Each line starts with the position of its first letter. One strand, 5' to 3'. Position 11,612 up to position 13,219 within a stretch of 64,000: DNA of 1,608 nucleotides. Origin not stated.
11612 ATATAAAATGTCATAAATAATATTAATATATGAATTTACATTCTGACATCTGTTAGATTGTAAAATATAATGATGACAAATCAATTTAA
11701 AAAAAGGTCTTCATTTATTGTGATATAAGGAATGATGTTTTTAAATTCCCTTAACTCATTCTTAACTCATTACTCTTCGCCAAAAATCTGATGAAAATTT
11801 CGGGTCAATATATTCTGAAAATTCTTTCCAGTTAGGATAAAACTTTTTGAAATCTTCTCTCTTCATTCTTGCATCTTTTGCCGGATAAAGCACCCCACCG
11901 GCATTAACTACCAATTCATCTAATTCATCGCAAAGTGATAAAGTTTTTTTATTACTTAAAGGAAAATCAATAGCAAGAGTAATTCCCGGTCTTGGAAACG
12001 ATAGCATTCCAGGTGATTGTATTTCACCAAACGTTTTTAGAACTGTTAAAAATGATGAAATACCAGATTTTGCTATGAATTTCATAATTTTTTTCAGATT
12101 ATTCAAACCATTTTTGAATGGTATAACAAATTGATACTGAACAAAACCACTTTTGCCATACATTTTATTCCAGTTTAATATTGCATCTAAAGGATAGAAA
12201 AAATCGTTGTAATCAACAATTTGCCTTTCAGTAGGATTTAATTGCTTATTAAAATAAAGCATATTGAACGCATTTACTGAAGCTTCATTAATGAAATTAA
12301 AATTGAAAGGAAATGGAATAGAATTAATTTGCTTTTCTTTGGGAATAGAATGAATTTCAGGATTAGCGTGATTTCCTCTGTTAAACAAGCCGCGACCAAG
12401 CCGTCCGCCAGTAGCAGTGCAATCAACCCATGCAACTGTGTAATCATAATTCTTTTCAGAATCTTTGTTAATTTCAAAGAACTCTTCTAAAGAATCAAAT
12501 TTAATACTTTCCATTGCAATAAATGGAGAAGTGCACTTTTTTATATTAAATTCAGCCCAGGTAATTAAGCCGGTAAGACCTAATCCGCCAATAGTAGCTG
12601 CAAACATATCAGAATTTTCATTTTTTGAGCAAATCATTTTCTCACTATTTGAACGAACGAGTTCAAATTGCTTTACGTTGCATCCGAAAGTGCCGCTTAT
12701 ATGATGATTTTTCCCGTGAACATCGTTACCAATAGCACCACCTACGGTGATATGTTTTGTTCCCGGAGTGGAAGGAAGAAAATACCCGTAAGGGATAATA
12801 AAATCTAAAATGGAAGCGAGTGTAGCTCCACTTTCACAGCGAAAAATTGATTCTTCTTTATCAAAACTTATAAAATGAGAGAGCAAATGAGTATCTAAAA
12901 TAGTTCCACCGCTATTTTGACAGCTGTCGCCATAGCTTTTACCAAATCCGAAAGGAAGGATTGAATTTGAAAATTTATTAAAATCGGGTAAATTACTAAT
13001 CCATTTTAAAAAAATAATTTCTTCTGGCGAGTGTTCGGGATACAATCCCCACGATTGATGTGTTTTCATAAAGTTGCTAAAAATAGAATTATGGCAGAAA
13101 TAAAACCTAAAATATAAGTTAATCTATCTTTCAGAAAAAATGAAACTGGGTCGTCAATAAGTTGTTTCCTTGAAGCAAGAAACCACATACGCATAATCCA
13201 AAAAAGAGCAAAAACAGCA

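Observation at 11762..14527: DprE1-like FAD oxidase, UbiA prenyltransferase and HAD phosphatase operon: possible lipid-linked pentose (arabinofuranose-type) donor pathway outside Actinobacteria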

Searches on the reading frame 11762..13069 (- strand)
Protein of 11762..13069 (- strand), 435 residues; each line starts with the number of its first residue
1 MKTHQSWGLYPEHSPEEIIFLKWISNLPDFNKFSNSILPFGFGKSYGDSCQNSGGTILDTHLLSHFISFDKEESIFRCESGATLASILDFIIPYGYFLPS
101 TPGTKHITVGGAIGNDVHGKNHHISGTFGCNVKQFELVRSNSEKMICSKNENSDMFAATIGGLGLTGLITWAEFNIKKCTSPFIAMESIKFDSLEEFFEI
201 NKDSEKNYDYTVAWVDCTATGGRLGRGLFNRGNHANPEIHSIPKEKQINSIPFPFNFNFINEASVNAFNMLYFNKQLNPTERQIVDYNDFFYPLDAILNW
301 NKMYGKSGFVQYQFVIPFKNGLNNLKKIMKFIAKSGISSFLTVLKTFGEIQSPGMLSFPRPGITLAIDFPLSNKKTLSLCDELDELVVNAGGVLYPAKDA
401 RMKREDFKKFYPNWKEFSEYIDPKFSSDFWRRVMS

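Call 3: search_protein_families(library=pfam, proteins=[window:11762-13069:-], max_evalue=0.01)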
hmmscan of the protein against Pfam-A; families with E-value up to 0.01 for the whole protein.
window:11762-13069:- (435 aa): 1 family
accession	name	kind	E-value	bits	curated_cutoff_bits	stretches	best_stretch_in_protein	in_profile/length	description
PF01565.28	FAD_binding_4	-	1.1e-16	61.2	26.4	1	31-142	21-133/139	FAD binding domain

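Call 4: search_protein_families(library=ncbifam, proteins=[window:11762-13069:-], max_evalue=0.01)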
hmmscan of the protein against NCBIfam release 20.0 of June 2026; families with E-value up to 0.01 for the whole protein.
window:11762-13069:- (435 aa): 8 families
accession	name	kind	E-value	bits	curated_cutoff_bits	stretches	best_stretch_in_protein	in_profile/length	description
NF053785.1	DcplphribOxDprE1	equivalog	2.2e-107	360.1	500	1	37-433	40-447/449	decaprenylphosphoryl-beta-D-ribose oxidase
TIGR01679.1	bact_FAD_ox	subfamily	1.3e-13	50.7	292.25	1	36-170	34-166/419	FAD-linked oxidoreductase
TIGR01678.1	FAD_lactone_ox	subfamily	6.2e-08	32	396.8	1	36-172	40-174/438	sugar 1,4-lactone oxidase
TIGR01677.1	pln_FAD_oxido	subfamily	9.1e-05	21.1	383.1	1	54-196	81-231/560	FAD-dependent oxidoreductase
NF041226.1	BagK_FevA1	equivalog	0.0048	15.4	800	1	52-178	81-205/453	bagremycin/ferroverdin biosynthesis FAD-dependent oxygenase BagK/FevA1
TIGR01676.1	GLDHase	equivalog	0.0067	15.3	458.25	1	31-170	82-219/541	L-galactonolactone dehydrogenase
TIGR00387.1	glcD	equivalog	0.0069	15.3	567.9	1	47-151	35-140/413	glycolate oxidase subunit GlcD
NF041227.1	BagG_FevA2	exception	0.0072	15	850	0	45-176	78-207/455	bagremycin/ferroverdin biosynthesis FAD-dependent oxygenase BagG/FevA2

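Call 11: search_solved_structures(query=window:11762-13069:-, show_alignments=2, max_evalue=0.001)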
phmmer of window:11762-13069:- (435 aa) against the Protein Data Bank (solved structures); distinct sequences matched with E-value up to 0.001: 30.
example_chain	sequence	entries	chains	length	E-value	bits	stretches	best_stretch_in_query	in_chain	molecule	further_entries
4aut_A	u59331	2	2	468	5.3e-73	249.6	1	35-433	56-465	DECAPRENYL-PHOSPHORYL-BETA-D-RIBOFURANOSE-2-OXIDOREDUCTASE | DprE1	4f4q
21gq_A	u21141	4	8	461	6.4e-72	246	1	36-433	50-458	Decaprenylphosphoryl-beta-D-ribose oxidase | Oxidoreductase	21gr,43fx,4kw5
6hfv_A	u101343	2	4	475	7.1e-72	245.9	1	36-432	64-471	Decaprenylphosphoryl-beta-D-ribose oxidase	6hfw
5oep_A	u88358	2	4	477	7.2e-72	245.9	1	36-432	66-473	Decaprenylphosphoryl-beta-D-ribose oxidase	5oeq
4p8c_A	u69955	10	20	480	7.3e-72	245.9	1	36-432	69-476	Probable decaprenylphosphoryl-beta-D-ribose oxidase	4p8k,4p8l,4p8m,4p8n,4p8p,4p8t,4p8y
4fdn_A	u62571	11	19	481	7.3e-72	245.8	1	36-432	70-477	oxidoreductase DprE1 | Probable decaprenylphosphoryl-beta-D-ribose oxidase | decaprenylphosphoryl-beta-D-ribose oxidase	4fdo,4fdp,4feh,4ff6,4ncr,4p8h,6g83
5oel_A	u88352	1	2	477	3.6e-71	243.6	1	36-432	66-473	Decaprenylphosphoryl-beta-D-ribose oxidase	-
21gt_B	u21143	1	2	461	4.3e-71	243.3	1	36-433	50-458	Decaprenylphosphoryl-beta-D-ribose oxidase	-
4g3t_A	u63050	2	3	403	2.5e-70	240.8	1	45-433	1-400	oxidoreductase DprE1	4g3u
4ml8_A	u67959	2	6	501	2.1e-10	43.3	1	84-221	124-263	Cytokinin oxidase 2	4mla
2exr_A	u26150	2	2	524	1.8e-08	36.9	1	45-215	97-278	Cytokinin dehydrogenase 7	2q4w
6yaq_A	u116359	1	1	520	3.6e-08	35.9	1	105-215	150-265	Cytokinin dehydrogenase 8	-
8cj9_A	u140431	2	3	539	3.8e-08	35.8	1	105-215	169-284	cytokinin dehydrogenase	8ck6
6c80_A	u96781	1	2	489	7.7e-08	34.8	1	40-211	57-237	cytokinin oxidase LuCKX1.1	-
4o95_A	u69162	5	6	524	3.3e-07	32.8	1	84-181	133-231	Cytokinin dehydrogenase 4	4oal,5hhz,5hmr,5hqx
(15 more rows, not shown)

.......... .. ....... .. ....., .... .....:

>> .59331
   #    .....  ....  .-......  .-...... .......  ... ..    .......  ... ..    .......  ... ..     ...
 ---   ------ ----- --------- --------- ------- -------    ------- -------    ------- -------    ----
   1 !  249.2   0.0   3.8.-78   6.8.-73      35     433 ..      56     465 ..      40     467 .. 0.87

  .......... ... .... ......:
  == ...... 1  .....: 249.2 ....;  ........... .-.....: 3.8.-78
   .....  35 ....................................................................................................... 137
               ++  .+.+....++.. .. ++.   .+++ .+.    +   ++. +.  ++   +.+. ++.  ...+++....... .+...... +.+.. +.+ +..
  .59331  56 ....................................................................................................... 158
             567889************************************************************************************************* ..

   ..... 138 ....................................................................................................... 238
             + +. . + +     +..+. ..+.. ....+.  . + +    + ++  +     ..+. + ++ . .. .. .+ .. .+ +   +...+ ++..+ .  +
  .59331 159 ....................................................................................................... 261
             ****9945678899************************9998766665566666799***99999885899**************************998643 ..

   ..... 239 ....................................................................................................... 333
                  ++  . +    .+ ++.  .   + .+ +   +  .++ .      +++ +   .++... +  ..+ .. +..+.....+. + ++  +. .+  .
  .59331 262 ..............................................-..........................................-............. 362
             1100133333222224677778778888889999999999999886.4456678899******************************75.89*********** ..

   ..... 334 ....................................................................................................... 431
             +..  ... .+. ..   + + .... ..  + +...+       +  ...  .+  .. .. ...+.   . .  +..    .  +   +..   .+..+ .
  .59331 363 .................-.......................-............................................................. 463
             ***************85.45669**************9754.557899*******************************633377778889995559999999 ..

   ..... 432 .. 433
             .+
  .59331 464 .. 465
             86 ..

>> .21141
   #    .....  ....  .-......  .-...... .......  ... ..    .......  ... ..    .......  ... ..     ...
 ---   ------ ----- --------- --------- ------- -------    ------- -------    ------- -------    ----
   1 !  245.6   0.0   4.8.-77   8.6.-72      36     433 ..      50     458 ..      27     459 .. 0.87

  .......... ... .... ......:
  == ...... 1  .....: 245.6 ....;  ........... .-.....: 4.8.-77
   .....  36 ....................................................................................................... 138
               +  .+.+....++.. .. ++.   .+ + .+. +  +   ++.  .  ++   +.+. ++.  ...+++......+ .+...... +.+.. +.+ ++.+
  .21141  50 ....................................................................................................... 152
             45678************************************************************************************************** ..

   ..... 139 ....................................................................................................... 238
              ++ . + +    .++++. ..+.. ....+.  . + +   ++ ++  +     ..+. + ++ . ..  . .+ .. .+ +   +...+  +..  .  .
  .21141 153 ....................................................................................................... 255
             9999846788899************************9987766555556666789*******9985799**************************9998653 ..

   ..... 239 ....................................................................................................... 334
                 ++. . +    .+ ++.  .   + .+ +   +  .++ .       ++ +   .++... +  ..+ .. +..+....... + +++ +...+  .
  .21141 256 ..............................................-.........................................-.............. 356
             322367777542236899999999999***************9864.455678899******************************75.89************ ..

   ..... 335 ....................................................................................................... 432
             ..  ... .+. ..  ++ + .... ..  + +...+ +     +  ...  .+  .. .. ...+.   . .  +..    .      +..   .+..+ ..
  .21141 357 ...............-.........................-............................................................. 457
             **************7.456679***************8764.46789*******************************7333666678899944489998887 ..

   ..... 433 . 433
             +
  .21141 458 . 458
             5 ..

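Call 14: find_encoding_contigs(protein=window:11762-13069:-, flank=10000, max_places=6)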
Protein window:11762-13069:- (435 aa): no gene with exactly this product is on record in the collection.

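Call 15: find_homologous_proteins(query=window:11762-13069:-, max_evalue=1e-10)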
Query window:11762-13069:- (435 aa): 8000 proteins with E <= 1e-10 among 8000 candidates; the best 120 are listed.
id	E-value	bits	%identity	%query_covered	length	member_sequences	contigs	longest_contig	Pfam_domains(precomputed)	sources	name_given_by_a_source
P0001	2.2e-269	912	88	100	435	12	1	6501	PF01565.29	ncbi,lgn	-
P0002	1.5e-257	873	84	100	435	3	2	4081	PF01565.29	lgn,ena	-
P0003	4.6e-200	683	66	99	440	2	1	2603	PF01565.29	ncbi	-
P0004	3.4e-199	680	65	100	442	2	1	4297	PF01565.29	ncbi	ncbi:FAD-dependent oxidoreductase [Bacteroidota bacterium]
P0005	2.5e-196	671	63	100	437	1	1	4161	PF01565.29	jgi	jgi:FAD/FMN-containing dehydrogenase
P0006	6.4e-194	663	63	100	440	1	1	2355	PF01565.29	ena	-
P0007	3.8e-193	661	62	100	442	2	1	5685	PF01565.29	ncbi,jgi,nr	ncbi:FAD-binding oxidoreductase [Bacteroidetes/Chlorobi group bacterium ChocPot_Mid]|nr:MAG: FAD-bin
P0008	4.0e-193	660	63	100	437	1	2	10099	PF01565.29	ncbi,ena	-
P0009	5.4e-193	660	63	99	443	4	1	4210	PF01565.29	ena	-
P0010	4.9e-192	657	63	100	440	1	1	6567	PF01565.29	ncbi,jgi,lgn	ncbi:MAG: FAD-binding oxidoreductase [FCB group bacterium]|jgi:FAD/FMN-containing dehydrogenase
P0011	1.0e-191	656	63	100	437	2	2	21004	PF01565.29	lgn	-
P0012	7.6e-191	653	62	99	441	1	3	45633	PF01565.29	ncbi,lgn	-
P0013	9.1e-191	653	64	100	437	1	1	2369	PF01565.29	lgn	-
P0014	5.6e-190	650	62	99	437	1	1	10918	PF01565.29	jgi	jgi:FAD/FMN-containing dehydrogenase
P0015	6.2e-190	650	63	100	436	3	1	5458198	PF01565.29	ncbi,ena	-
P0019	1.9e-187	642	62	99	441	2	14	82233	PF01565.29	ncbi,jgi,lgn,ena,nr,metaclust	ncbi:MAG: FAD-linked oxidase [Ignavibacteria bacterium GWB2_35_12]|nr:MAG: FAD-linked oxidase [Ignav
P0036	4.4e-184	631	63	100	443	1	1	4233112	PF01565.29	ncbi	-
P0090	3.7e-173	595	59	99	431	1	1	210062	PF01565.29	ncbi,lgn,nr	ncbi:MAG: FAD-binding oxidoreductase [Candidatus Kapabacteria bacterium]|nr:FAD-binding oxidoreducta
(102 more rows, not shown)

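Call 17: find_encoding_contigs(protein=P0015, flank=10000, max_places=2)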
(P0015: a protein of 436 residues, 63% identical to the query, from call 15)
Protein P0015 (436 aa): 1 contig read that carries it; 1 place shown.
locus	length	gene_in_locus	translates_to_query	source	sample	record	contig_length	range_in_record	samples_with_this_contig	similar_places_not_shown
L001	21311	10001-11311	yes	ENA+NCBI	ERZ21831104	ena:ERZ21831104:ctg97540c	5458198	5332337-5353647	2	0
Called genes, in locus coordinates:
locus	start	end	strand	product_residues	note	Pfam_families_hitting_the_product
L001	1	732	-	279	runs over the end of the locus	PF00106:adh_short, PF13561:adh_short_C2, PF00106:adh_short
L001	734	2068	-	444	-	PF00202:Aminotran_3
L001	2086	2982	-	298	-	PF02779:Transket_pyr, PF02780:Transketolase_C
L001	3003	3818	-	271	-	PF00456:Transketolase_N, PF00676:E1_dh, PF13292:DXP_synthase_N (weak)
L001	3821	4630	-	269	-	PF02348:CTP_transf_3, PF12804:NTP_transf_3 (weak)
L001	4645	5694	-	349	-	-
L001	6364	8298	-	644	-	PF13292:DXP_synthase_N, PF00456:Transketolase_N (faint), PF02775:TPP_enzyme_C (faint), PF02779:Transket_pyr, PF02780:Transketolase_C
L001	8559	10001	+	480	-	PF12710:HAD, PF01040:UbiA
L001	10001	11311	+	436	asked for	PF01565:FAD_binding_4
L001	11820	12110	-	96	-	-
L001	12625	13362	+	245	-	-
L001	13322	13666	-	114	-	-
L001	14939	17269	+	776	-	PF25778:DUF7948, PF18962:Por_Secre_tail (weak)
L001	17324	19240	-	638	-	PF13229:Beta_helix, PF05048:NosD, PF00932:LTD, PF18962:Por_Secre_tail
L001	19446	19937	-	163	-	PF05728:UPF0227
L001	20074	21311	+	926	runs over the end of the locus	PF18962:Por_Secre_tail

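Call 18: find_encoding_contigs(protein=P0036, flank=10000, max_places=2)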
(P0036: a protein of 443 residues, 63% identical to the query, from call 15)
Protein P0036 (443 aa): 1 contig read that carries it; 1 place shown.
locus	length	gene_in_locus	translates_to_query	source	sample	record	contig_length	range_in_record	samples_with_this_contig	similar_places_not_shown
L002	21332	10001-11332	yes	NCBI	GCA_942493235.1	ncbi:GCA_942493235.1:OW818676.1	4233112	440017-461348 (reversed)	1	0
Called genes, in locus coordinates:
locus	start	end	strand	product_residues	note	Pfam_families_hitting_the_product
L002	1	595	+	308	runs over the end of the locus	-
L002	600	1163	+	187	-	PF03602:Cons_hypoth95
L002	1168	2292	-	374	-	PF12801:Fer4_5, PF13187:Fer4_9 (weak)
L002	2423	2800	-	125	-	-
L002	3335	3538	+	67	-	-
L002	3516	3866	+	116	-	PF02452:PemK_toxin (faint)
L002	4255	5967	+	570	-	PF03065:Glyco_hydro_57, PF09210:BE_C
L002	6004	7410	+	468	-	PF01943:Polysacc_synt, PF13440:Polysacc_synt_3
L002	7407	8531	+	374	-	PF13450:NAD_binding_8, PF03275:GLF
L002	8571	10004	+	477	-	PF12710:HAD, PF01040:UbiA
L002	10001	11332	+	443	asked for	PF01565:FAD_binding_4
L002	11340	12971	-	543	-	-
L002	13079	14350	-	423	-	PF00696:AA_kinase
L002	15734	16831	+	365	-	PF13188:PAS_8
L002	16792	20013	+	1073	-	PF00989:PAS (faint), PF13426:PAS_9 (weak), PF08447:PAS_3, PF13426:PAS_9 (weak), PF08448:PAS_4 (weak), PF00512:HisKA, PF02518:HATPase_c, PF00072:Response_reg, +1 more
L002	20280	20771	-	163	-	-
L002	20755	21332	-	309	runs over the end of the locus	PF09924:LPG_synthase_C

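Call 29: find_encoding_contigs(protein=P0001, flank=10000, max_places=3)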
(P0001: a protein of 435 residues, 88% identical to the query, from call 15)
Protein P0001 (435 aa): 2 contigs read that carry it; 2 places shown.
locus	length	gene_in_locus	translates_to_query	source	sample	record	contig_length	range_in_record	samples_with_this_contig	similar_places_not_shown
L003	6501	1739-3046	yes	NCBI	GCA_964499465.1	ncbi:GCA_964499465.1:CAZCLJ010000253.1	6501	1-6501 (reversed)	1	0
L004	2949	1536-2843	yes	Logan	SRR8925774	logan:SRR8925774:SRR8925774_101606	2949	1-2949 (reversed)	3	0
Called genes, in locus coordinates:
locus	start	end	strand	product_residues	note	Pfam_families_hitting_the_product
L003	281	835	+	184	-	PF12710:HAD (faint)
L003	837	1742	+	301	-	PF01040:UbiA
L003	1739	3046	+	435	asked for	PF01565:FAD_binding_4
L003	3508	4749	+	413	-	-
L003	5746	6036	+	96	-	PF22600:MTPAP-like_central (weak), PF01909:NTP_transf_2, PF18765:Polbeta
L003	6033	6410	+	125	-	PF01934:HepT-like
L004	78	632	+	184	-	PF12710:HAD (faint)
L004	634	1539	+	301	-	PF01040:UbiA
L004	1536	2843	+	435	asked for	PF01565:FAD_binding_4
